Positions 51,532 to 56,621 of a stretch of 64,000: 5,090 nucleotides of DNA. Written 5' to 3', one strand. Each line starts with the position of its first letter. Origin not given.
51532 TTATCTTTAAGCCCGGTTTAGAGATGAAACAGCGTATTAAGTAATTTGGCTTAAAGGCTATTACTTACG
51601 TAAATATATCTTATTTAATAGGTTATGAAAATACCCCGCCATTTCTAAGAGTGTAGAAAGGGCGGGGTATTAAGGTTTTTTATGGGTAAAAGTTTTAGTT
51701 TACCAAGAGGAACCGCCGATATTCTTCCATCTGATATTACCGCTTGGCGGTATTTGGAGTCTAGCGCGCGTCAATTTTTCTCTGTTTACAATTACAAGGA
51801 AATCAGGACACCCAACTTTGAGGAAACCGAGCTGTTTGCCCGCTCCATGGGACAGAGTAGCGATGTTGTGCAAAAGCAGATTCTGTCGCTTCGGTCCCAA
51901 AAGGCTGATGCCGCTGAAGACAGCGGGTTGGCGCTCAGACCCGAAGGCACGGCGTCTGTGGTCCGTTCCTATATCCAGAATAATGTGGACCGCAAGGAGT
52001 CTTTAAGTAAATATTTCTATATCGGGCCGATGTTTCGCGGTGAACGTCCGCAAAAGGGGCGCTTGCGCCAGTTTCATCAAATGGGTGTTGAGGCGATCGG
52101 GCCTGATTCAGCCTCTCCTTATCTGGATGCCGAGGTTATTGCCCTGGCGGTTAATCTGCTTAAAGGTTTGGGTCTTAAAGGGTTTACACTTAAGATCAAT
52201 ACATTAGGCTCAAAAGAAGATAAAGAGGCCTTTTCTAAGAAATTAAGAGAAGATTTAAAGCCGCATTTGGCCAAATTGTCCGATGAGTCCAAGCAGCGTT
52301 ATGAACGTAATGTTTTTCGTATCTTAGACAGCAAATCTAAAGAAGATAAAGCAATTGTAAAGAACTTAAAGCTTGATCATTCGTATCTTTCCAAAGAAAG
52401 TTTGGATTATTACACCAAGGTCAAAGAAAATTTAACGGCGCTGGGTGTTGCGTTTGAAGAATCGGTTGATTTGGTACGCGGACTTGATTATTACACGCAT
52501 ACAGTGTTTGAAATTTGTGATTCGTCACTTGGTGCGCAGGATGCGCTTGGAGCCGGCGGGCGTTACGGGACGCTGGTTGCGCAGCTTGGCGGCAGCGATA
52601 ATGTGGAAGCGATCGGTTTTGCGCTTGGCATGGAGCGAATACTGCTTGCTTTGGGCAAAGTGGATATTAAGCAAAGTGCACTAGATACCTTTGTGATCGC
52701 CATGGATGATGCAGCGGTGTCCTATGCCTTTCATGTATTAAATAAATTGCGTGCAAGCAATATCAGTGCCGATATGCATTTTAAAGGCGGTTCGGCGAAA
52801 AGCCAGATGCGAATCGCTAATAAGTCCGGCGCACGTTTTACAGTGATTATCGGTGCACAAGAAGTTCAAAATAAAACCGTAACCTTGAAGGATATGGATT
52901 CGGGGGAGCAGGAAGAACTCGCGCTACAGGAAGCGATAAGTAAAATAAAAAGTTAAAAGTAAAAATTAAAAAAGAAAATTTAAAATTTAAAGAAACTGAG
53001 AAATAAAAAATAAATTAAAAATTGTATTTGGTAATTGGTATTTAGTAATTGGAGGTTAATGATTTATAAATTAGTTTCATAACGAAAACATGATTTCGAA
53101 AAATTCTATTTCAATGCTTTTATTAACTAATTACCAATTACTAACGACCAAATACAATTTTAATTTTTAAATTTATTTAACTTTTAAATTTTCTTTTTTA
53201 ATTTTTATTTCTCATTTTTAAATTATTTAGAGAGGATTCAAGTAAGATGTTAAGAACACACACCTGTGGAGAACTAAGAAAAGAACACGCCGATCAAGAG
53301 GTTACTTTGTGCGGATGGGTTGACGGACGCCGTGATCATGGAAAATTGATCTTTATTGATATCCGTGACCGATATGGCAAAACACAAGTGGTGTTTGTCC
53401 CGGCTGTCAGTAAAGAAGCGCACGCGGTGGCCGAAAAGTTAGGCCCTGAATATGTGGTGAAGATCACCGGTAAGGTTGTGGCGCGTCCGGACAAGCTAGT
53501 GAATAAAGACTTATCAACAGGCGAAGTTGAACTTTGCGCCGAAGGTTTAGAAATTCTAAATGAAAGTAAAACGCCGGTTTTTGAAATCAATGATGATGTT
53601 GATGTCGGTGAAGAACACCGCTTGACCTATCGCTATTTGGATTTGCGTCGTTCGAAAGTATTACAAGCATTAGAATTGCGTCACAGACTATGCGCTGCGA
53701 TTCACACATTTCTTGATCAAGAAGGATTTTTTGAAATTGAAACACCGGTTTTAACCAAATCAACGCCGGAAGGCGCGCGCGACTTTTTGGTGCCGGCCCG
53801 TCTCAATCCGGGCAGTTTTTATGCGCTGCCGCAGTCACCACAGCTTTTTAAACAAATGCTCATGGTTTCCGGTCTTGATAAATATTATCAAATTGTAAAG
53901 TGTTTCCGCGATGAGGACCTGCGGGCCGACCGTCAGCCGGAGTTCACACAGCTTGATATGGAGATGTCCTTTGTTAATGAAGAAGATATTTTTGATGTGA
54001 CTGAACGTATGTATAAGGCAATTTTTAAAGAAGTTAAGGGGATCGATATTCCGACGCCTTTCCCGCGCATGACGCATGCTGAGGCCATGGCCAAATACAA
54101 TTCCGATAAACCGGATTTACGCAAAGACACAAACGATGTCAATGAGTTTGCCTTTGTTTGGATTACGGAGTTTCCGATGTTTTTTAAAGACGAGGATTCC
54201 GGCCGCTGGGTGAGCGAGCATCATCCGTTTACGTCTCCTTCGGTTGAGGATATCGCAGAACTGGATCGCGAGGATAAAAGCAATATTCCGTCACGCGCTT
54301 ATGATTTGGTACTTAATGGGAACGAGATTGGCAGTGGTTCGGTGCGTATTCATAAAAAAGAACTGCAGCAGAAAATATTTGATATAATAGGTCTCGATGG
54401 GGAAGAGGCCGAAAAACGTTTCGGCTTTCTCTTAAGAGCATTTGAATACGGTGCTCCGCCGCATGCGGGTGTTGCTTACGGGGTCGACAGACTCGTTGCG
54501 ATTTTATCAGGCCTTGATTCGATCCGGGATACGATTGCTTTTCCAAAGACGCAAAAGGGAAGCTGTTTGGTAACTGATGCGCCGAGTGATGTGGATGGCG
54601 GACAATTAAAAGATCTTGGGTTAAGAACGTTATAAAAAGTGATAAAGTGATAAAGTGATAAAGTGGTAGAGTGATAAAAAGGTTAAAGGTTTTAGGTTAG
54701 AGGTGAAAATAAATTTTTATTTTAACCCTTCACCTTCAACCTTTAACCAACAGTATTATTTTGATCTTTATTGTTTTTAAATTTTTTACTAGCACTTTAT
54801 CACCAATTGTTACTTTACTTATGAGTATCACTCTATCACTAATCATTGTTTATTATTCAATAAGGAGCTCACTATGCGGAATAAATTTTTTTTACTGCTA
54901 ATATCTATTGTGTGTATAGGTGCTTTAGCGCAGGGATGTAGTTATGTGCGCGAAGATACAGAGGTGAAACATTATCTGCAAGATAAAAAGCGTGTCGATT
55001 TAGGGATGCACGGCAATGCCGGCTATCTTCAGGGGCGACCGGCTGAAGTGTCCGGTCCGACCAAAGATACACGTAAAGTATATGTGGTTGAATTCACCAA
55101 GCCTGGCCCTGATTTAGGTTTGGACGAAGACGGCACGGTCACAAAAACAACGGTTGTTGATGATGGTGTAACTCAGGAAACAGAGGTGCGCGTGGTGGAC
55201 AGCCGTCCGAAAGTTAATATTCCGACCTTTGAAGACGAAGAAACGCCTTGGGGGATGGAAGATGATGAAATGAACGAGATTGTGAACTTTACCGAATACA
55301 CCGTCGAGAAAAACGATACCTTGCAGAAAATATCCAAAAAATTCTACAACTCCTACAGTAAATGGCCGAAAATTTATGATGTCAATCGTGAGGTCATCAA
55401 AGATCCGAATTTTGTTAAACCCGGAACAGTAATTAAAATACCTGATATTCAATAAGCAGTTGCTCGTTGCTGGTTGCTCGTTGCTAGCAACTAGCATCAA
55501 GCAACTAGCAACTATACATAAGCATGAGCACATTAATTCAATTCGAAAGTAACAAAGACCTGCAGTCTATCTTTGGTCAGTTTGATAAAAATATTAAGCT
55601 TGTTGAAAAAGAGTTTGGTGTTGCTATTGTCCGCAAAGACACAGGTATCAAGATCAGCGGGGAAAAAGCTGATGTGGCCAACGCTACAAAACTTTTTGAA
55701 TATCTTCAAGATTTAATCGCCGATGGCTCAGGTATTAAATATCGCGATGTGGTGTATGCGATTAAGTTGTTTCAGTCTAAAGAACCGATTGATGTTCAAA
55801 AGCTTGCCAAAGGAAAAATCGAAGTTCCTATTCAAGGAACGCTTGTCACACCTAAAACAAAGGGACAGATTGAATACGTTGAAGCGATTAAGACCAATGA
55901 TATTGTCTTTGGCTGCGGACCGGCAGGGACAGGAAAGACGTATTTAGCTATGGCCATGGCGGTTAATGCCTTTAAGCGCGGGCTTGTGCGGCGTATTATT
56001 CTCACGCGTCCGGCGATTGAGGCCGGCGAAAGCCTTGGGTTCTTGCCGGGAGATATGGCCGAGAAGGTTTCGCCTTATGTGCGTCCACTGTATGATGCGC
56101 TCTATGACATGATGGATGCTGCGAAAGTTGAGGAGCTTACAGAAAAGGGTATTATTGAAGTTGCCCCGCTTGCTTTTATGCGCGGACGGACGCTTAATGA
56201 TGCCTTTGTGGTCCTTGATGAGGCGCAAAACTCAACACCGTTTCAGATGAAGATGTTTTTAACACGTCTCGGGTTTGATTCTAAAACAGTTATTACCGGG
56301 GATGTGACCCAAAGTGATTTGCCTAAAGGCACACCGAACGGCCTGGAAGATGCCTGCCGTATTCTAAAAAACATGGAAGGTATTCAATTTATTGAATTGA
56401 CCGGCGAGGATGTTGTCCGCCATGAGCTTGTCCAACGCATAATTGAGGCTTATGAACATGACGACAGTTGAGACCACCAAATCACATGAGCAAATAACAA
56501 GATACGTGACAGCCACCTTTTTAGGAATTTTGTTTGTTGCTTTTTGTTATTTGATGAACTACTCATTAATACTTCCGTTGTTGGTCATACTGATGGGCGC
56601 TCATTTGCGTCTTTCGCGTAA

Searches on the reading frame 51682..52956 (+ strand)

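Call 21: search_protein_families(library=pfam, proteins=[window:51682-52956:+], max_evalue=0.001)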
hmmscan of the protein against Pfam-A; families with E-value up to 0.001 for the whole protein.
window:51682-52956:+ (424 aa): 5 families
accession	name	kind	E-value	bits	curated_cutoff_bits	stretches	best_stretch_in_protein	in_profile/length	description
PF13393.11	tRNA-synt_His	-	5.5e-39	134.7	25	1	10-320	1-308/308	Histidyl-tRNA synthetase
PF03129.25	HGTP_anticodon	-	5.9e-19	68.5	21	1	337-423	3-92/94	Anticodon binding domain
PF00587.30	tRNA-synt_2b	-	1.9e-14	54.6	29.3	1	79-324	7-175/179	tRNA synthetase class II core domain (G, H, P, S and T)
PF01409.25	tRNA-synt_2d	-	2e-05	24.7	19.8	1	20-135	17-129/246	tRNA synthetases class II core domain (F)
PF12745.12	HGTP_anticodon2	-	2.6e-05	24.3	24.4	1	333-420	5-98/261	Anticodon binding domain of tRNAs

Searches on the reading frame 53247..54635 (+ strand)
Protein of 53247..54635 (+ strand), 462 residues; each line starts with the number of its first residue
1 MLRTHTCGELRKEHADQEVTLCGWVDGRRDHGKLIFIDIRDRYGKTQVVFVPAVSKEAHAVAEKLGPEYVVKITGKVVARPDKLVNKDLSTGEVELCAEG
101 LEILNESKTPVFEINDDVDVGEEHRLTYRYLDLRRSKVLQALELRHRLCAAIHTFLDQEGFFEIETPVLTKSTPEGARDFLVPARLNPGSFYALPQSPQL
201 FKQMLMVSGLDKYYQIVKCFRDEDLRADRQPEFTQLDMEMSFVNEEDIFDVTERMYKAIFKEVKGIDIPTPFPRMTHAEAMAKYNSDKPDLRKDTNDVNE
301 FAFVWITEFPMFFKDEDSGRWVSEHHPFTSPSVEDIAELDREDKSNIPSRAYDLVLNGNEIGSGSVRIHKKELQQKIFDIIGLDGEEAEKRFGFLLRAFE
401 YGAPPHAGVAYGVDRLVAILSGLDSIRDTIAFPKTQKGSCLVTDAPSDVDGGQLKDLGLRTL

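Call 21: search_protein_families(library=pfam, proteins=[window:53247-54635:+], max_evalue=0.001)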
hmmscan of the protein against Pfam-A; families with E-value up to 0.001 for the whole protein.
window:53247-54635:+ (462 aa): 2 families
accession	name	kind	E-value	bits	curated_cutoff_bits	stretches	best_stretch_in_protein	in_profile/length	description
PF00152.25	tRNA-synt_2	-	1.3e-122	409.1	25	1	122-436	2-308/308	tRNA synthetases class II (D, K and N)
PF01336.31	tRNA_anti-codon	-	2.7e-18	66.1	27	1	19-104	1-75/75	OB-fold nucleic acid binding domain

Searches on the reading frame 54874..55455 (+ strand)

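Call 21: search_protein_families(library=pfam, proteins=[window:54874-55455:+], max_evalue=0.001)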
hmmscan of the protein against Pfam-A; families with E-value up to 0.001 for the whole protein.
window:54874-55455:+ (193 aa): 1 family
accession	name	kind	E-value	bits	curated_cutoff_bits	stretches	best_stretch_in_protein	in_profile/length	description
PF01476.26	LysM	-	3.3e-08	33.8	20.9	1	142-190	1-43/43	LysM domain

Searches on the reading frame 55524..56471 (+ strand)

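Call 21: search_protein_families(library=pfam, proteins=[window:55524-56471:+], max_evalue=0.001)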
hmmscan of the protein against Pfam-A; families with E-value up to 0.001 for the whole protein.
window:55524-56471:+ (315 aa): 5 families
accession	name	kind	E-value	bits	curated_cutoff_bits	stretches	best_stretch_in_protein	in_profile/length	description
PF02562.22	PhoH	-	1e-95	319.5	27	1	108-311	2-205/205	PhoH-like protein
PF13604.12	AAA_30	-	5.8e-06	26.6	27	1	113-264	4-128/191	AAA domain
PF01695.23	IstB_IS21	-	2.1e-05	24.6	24.1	1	122-155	89-122/238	IstB-like ATP binding protein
PF13245.12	AAA_19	-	7.5e-05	23.4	25.1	1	116-264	2-129/134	AAA domain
PF00270.35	DEAD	-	0.00027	21.1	26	0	112-161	1-51/167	DEAD/DEAH box helicase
